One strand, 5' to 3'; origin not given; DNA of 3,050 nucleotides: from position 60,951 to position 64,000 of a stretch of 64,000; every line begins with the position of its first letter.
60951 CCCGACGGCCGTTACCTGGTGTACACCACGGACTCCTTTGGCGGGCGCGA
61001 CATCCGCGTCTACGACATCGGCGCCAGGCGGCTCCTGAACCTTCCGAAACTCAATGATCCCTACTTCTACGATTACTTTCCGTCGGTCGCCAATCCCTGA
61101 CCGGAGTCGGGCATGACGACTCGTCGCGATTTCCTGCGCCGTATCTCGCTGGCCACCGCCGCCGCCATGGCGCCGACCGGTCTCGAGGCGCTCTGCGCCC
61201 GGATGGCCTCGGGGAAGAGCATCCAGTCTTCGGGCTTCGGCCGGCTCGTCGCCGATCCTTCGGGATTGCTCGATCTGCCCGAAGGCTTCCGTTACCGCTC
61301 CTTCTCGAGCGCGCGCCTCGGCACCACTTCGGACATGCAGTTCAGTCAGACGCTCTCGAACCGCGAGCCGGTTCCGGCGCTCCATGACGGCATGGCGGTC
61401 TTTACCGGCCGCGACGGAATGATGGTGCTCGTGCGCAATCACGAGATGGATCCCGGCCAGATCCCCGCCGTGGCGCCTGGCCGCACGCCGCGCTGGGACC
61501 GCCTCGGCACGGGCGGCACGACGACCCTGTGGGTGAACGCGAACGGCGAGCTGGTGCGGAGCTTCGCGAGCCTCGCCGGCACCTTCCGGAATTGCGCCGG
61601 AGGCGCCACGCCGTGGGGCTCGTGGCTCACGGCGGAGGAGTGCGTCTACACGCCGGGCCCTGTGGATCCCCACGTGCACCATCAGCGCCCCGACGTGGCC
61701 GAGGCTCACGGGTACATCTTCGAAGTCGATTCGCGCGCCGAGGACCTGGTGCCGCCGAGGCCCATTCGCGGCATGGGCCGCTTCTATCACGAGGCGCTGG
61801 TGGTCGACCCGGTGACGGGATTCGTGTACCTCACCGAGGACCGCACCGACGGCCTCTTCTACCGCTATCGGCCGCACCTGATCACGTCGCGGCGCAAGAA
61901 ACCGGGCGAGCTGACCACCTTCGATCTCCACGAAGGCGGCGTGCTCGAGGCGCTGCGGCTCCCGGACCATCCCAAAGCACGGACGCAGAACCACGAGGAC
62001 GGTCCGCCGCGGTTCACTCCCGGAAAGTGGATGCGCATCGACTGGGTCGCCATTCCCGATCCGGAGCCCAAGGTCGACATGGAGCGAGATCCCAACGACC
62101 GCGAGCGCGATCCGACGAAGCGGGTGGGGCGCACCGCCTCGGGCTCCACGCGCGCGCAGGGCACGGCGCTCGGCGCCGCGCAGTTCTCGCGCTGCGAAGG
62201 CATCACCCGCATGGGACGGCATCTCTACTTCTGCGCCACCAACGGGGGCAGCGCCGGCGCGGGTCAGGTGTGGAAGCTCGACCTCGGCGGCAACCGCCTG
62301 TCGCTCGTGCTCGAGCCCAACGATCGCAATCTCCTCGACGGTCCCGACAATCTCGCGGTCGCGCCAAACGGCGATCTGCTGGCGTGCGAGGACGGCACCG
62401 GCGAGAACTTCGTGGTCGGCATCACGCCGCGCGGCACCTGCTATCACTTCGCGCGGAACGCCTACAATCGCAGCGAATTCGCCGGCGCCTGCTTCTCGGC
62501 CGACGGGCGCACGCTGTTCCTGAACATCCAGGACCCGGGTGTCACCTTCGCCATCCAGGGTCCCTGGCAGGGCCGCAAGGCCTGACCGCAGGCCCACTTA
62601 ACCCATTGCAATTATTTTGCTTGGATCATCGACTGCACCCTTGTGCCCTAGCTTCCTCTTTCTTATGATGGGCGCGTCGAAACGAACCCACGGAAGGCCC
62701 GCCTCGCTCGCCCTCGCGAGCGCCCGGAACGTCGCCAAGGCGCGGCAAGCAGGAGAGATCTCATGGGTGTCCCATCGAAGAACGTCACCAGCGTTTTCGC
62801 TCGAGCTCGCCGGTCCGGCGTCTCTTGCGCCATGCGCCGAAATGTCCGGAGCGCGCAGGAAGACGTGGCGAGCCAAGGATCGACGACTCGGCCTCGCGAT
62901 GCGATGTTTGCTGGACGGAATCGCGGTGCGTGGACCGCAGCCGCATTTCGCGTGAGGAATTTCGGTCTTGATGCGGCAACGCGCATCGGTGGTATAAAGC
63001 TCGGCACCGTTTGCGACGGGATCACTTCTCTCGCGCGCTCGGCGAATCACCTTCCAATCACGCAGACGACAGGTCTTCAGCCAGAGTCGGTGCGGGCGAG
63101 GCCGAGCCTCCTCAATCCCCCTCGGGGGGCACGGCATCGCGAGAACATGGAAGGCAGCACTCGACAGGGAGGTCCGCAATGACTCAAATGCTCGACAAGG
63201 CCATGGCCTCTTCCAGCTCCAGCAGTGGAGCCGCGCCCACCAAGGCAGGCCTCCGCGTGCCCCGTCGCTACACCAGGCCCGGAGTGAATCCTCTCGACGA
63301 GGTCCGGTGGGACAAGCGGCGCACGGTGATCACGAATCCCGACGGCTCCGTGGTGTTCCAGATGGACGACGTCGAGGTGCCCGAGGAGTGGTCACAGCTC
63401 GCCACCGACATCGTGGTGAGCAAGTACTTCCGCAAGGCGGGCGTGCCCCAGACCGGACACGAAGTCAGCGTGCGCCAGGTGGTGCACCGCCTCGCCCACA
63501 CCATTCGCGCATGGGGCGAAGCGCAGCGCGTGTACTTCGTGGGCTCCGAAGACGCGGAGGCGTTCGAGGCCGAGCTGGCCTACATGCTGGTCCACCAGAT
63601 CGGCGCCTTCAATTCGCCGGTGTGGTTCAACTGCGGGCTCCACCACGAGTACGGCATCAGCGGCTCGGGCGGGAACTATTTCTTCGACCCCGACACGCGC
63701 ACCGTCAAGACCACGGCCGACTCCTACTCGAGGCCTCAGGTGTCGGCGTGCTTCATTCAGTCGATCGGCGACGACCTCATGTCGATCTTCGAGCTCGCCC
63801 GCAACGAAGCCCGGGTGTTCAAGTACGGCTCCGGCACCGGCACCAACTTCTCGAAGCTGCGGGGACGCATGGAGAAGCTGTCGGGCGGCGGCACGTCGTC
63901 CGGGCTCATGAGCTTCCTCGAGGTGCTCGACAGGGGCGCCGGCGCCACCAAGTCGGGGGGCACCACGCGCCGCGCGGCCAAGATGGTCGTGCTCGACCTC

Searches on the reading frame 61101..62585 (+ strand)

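Call 71: search_protein_families(library=pfam, max_evalue=0.0001, proteins=[window:61101-62585:+])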
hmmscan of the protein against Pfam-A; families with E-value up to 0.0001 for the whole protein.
window:61101-62585:+ (494 aa): 1 family
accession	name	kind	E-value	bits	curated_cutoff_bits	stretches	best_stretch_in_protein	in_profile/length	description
PF05787.19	PhoX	-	3.3e-75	254.6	24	2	153-480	152-515/515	Alkaline phosphatase PhoX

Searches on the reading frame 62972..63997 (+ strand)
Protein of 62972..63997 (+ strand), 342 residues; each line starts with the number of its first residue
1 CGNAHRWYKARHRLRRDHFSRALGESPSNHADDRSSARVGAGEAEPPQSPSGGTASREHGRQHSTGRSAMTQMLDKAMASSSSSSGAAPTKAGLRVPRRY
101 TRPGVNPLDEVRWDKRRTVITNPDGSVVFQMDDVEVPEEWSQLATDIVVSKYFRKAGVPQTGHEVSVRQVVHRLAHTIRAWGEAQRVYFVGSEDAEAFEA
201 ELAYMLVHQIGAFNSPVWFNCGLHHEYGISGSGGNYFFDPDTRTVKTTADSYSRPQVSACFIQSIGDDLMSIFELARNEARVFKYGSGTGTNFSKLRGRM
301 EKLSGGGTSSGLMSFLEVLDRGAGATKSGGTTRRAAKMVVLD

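Call 71: search_protein_families(library=pfam, max_evalue=0.0001, proteins=[window:62972-63997:+])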
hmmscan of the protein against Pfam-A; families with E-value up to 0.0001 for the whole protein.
window:62972-63997:+ (342 aa): 2 families
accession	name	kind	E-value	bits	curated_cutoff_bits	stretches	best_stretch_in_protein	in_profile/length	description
PF08471.15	Ribonuc_red_2_N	-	1.6e-30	105.8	27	1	124-209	1-103/103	Class II vitamin B12-dependent ribonucleotide reductase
PF02867.20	Ribonuc_red_lgC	-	2.2e-21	76.5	23.9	1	258-342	1-85/523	Ribonucleotide reductase, barrel domain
